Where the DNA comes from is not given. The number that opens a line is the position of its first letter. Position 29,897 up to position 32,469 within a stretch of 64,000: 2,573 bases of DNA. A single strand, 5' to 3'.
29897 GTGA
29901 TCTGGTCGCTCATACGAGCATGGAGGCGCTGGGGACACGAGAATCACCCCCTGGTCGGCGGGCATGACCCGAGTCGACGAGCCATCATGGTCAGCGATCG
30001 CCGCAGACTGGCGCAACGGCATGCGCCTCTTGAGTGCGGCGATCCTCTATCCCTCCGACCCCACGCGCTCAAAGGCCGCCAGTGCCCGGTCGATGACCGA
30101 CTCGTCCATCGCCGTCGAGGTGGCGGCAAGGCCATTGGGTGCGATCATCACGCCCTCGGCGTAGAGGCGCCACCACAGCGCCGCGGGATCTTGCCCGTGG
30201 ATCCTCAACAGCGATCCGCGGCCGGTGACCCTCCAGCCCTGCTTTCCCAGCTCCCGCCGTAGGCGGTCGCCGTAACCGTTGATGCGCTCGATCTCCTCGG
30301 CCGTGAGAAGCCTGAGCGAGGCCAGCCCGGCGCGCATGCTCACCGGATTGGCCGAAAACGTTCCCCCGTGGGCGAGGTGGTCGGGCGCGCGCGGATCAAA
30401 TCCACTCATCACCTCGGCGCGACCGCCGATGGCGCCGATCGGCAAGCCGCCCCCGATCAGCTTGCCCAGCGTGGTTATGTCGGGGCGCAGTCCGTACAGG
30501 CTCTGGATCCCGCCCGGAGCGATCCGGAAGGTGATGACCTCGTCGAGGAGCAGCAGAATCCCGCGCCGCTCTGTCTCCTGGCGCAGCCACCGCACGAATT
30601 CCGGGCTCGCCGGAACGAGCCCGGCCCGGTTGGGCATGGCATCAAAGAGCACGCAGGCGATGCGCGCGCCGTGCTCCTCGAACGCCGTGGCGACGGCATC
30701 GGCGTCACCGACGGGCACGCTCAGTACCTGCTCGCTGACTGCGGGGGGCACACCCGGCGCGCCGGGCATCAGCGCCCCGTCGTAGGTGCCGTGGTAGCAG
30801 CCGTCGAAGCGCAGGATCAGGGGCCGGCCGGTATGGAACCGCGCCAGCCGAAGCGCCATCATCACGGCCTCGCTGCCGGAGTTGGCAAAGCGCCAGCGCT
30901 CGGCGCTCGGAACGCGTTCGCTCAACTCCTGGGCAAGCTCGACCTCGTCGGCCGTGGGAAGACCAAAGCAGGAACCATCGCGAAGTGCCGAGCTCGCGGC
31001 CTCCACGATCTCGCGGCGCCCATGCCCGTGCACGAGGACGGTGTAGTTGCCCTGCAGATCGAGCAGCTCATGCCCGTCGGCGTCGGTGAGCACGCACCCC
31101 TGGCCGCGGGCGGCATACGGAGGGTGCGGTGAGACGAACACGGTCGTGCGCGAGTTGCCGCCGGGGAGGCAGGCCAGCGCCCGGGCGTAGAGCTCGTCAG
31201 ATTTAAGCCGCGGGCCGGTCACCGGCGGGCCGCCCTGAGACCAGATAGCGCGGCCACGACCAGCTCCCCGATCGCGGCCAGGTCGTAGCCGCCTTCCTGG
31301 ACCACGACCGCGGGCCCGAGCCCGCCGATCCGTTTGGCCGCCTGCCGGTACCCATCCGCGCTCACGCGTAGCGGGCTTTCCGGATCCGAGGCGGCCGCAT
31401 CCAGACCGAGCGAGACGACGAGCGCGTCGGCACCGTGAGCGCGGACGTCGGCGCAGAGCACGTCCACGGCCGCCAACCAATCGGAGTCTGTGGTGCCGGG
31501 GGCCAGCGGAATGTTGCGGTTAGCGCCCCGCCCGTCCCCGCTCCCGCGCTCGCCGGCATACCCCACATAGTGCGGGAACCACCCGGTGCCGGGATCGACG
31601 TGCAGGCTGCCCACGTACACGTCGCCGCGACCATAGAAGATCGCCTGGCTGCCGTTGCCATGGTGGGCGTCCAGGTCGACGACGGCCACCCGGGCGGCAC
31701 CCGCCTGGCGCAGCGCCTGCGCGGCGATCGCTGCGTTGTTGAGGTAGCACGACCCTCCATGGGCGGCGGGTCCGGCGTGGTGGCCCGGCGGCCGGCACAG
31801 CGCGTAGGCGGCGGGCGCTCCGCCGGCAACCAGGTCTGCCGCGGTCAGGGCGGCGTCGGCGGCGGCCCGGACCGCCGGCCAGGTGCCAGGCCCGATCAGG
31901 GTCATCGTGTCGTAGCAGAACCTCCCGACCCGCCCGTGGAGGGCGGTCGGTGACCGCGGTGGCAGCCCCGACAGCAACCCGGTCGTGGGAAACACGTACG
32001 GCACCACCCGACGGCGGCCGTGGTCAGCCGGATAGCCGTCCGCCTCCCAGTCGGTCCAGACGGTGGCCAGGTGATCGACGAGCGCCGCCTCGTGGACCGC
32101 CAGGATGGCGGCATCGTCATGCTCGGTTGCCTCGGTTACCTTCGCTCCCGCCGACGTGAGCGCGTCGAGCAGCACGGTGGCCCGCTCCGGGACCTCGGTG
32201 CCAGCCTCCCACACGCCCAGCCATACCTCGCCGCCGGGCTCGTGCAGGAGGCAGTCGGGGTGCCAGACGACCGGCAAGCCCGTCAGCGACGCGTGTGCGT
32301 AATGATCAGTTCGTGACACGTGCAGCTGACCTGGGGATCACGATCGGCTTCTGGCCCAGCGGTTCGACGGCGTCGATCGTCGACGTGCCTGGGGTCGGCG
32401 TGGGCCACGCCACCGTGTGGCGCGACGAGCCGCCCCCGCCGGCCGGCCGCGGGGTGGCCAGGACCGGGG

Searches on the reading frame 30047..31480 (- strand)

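Call 54: search_protein_families(library=pfam, proteins=[window:30047-31480:-], max_evalue=0.01)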
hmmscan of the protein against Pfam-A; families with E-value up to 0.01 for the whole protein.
window:30047-31480:- (477 aa): 1 family
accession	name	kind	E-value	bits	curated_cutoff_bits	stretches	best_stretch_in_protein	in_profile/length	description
PF00202.27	Aminotran_3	-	9.3e-51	173.2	30.5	1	123-451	13-376/403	Aminotransferase class-III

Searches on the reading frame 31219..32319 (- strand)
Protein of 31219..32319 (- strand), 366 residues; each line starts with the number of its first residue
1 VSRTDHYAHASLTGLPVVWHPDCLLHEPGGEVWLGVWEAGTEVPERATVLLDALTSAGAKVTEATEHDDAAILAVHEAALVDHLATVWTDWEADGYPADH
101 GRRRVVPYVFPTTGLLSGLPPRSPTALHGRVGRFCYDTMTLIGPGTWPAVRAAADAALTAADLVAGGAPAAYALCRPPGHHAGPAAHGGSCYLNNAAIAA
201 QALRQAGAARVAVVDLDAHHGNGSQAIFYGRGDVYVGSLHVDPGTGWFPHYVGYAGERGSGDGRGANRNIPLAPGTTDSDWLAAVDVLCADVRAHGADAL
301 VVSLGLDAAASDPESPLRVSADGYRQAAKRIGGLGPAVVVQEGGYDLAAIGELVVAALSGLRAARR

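Call 54: search_protein_families(library=pfam, proteins=[window:31219-32319:-], max_evalue=0.01)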
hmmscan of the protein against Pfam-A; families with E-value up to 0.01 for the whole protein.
window:31219-32319:- (366 aa): 1 family
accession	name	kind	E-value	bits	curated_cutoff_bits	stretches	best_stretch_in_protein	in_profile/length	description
PF00850.24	Hist_deacetyl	-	1e-61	209.3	27.9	1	42-359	3-296/298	Histone deacetylase domain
